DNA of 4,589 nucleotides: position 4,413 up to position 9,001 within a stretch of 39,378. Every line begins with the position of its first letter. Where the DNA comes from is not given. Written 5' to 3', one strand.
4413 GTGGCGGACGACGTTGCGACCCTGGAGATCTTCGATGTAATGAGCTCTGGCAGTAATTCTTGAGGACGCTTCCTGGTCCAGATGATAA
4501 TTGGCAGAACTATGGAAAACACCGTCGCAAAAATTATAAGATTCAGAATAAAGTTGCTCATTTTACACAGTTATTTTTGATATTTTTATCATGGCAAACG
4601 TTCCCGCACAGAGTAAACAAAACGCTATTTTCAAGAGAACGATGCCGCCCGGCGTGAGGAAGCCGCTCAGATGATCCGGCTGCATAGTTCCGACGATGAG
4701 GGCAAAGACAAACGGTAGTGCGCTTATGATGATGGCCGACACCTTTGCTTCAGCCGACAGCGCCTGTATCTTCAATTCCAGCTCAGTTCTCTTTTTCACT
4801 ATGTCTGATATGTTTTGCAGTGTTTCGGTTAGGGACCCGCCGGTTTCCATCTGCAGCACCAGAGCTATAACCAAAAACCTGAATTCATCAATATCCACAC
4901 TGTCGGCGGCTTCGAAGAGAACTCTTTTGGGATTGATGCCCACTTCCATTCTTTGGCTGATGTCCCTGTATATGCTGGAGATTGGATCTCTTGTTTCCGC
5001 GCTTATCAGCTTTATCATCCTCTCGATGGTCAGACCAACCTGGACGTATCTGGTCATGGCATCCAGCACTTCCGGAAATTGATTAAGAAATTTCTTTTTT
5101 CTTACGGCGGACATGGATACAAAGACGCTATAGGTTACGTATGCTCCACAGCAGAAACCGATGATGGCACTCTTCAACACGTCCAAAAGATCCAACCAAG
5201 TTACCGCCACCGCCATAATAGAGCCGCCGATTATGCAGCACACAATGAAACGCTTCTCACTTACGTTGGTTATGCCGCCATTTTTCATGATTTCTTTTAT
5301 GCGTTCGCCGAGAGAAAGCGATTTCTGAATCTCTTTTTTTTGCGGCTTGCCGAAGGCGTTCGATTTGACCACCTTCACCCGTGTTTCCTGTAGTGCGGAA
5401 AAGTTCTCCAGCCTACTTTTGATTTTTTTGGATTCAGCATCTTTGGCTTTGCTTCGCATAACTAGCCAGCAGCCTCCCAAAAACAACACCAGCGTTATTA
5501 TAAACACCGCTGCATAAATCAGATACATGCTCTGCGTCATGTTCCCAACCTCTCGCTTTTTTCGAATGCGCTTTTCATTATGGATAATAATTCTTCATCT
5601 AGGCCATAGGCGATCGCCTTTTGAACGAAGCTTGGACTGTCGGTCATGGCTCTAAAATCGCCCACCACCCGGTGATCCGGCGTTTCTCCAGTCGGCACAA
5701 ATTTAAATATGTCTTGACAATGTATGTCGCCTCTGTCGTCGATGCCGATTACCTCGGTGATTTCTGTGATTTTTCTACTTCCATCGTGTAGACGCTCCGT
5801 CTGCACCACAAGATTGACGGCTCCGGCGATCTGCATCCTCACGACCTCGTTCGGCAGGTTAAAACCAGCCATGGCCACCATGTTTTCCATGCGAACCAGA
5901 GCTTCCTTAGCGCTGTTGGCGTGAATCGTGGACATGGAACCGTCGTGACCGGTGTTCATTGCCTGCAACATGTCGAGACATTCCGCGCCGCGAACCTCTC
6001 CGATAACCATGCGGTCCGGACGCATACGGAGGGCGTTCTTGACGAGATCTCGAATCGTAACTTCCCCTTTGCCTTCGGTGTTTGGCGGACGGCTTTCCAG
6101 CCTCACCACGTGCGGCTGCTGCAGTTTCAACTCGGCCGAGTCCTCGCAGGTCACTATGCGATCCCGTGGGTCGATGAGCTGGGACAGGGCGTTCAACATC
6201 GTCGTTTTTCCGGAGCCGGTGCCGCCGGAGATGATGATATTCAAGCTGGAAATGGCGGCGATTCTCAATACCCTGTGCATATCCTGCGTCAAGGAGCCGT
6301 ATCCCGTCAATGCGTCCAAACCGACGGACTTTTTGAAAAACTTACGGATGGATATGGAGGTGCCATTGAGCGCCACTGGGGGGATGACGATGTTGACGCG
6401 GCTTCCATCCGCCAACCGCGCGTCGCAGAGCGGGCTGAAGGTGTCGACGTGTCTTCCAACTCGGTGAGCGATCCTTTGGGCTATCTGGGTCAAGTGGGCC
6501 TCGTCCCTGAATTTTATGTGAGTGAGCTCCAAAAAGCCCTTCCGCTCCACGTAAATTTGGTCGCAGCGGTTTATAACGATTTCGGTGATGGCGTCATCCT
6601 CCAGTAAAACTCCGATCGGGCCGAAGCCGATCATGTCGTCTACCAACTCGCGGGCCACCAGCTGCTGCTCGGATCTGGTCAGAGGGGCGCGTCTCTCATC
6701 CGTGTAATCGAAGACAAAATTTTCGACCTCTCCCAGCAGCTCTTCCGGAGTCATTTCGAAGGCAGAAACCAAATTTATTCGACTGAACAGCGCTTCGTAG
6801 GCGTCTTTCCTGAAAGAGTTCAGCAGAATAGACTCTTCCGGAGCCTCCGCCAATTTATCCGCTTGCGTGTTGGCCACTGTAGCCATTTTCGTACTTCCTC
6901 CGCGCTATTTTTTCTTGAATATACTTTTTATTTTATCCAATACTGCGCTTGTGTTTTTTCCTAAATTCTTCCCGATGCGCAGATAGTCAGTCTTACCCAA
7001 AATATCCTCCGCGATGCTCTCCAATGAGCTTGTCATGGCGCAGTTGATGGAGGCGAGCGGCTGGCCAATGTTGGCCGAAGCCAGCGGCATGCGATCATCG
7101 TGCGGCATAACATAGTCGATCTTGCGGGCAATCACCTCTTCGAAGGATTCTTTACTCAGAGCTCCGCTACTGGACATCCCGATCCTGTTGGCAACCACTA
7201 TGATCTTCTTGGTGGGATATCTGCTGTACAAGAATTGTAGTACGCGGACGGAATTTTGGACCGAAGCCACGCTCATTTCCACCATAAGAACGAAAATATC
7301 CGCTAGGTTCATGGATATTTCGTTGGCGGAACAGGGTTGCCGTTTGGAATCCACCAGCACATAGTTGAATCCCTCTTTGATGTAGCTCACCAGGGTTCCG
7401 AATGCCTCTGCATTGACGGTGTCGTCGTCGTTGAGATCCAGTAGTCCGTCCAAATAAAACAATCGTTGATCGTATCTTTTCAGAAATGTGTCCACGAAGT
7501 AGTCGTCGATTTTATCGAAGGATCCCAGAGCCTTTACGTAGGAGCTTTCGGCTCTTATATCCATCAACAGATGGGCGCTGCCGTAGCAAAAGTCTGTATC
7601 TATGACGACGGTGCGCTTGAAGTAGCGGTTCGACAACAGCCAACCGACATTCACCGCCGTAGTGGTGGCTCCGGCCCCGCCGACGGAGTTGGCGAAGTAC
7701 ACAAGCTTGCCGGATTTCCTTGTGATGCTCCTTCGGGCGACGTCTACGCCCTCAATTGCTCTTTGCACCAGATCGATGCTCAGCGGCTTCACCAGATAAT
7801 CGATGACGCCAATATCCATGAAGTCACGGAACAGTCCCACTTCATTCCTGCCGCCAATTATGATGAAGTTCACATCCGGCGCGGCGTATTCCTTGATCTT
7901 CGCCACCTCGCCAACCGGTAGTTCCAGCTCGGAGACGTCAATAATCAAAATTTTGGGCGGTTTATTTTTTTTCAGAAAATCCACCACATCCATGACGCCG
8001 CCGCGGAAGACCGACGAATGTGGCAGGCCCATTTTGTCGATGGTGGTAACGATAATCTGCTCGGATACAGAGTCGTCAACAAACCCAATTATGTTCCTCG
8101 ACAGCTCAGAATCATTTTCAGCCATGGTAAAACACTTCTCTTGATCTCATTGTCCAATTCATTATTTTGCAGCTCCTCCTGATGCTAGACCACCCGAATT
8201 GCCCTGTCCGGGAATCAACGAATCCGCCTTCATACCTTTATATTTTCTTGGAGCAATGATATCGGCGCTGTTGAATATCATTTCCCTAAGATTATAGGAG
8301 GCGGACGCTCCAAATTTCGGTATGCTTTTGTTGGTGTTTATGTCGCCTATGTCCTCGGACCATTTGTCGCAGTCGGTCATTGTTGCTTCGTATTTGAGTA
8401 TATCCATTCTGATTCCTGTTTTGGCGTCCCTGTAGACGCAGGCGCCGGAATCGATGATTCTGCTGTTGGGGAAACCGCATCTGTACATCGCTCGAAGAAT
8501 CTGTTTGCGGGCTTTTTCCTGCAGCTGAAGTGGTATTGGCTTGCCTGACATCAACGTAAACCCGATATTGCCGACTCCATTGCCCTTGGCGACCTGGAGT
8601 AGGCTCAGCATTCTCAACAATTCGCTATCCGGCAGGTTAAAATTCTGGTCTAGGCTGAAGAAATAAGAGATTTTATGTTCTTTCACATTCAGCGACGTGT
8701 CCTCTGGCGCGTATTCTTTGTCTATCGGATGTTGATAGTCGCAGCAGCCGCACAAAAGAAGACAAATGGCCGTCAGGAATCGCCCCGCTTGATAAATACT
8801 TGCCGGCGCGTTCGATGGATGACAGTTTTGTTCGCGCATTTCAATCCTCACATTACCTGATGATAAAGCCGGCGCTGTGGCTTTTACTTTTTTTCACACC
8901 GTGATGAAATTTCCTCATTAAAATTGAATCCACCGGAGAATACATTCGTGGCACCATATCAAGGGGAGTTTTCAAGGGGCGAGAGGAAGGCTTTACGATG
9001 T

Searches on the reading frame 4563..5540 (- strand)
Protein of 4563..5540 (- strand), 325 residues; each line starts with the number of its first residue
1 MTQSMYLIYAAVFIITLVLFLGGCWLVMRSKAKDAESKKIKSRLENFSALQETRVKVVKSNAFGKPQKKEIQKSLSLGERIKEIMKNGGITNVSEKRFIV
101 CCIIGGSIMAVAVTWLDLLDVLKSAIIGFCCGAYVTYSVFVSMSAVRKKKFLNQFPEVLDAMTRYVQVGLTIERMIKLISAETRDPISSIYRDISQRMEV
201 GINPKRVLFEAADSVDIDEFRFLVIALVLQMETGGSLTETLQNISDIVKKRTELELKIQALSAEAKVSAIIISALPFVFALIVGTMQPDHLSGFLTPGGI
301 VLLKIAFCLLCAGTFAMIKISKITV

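Call 24: search_protein_families(library=pfam, proteins=[window:4563-5540:-], max_evalue=0.001)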
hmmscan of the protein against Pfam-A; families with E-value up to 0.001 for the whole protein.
window:4563-5540:- (325 aa): 2 families
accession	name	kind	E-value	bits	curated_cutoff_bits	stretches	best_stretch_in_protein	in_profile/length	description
PF00482.28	T2SSF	-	5.3e-17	62.4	25.2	1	159-283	2-123/125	Type II secretion system (T2SS), protein F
PF11874.13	DUF3394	-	0.00052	20.2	28.2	1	10-96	33-120/181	Domain of unknown function (DUF3394)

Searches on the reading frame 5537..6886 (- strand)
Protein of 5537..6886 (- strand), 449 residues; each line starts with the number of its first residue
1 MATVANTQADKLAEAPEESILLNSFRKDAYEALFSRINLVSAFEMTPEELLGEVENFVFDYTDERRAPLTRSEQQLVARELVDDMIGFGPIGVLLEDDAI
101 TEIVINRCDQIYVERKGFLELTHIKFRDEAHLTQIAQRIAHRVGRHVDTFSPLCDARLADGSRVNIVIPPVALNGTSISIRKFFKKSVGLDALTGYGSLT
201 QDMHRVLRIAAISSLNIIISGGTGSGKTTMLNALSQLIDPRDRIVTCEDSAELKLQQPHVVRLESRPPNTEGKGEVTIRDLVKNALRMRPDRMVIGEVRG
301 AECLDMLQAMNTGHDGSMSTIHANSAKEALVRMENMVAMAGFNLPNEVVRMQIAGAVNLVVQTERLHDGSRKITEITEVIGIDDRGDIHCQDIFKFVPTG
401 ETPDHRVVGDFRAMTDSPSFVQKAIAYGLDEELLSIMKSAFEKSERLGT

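Call 24: search_protein_families(library=pfam, proteins=[window:5537-6886:-], max_evalue=0.001)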
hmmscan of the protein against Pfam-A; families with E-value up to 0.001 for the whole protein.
window:5537-6886:- (449 aa): 3 families
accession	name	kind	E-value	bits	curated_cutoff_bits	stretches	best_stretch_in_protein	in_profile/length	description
PF00437.27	T2SSE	-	3.3e-67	227.2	24.9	1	88-362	5-275/370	Type II/IV secretion system protein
PF13555.12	AAA_29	-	0.00011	22.3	27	1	214-243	23-51/61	P-loop containing region of AAA domain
PF14532.12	Sigma54_activ_2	-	0.00099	19.8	25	0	195-253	2-60/138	Sigma-54 interaction domain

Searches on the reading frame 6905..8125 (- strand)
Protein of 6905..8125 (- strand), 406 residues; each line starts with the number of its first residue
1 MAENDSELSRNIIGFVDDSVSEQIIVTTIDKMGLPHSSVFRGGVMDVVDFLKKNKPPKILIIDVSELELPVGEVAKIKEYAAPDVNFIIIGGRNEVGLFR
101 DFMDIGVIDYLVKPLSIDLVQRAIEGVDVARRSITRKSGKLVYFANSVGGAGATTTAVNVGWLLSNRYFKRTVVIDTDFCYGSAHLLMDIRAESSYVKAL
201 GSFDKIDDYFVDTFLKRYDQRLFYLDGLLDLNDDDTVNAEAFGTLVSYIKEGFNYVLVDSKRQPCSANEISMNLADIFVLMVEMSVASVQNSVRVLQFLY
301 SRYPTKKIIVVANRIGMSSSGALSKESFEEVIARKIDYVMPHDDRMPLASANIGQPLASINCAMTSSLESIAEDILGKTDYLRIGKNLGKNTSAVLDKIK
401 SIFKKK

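Call 24: search_protein_families(library=pfam, proteins=[window:6905-8125:-], max_evalue=0.001)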
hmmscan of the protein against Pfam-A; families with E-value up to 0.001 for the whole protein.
window:6905-8125:- (406 aa): 2 families
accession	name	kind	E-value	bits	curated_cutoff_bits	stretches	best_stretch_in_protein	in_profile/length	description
PF01656.29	CbiA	-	9.7e-06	26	25.4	1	144-350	3-119/125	CobQ/CobB/MinD/ParA nucleotide binding domain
PF13614.12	AAA_31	-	1e-05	26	27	1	140-291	2-156/177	AAA domain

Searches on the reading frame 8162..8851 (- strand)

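Call 24: search_protein_families(library=pfam, proteins=[window:8162-8851:-], max_evalue=0.001)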
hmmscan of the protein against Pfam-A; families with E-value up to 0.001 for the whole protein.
window:8162-8851:- (229 aa): 1 family
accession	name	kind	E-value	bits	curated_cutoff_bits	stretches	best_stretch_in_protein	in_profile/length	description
PF09476.15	Pilus_CpaD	-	5.1e-12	46.4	31.1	1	28-207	3-186/200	Pilus biogenesis CpaD protein (pilus_cpaD)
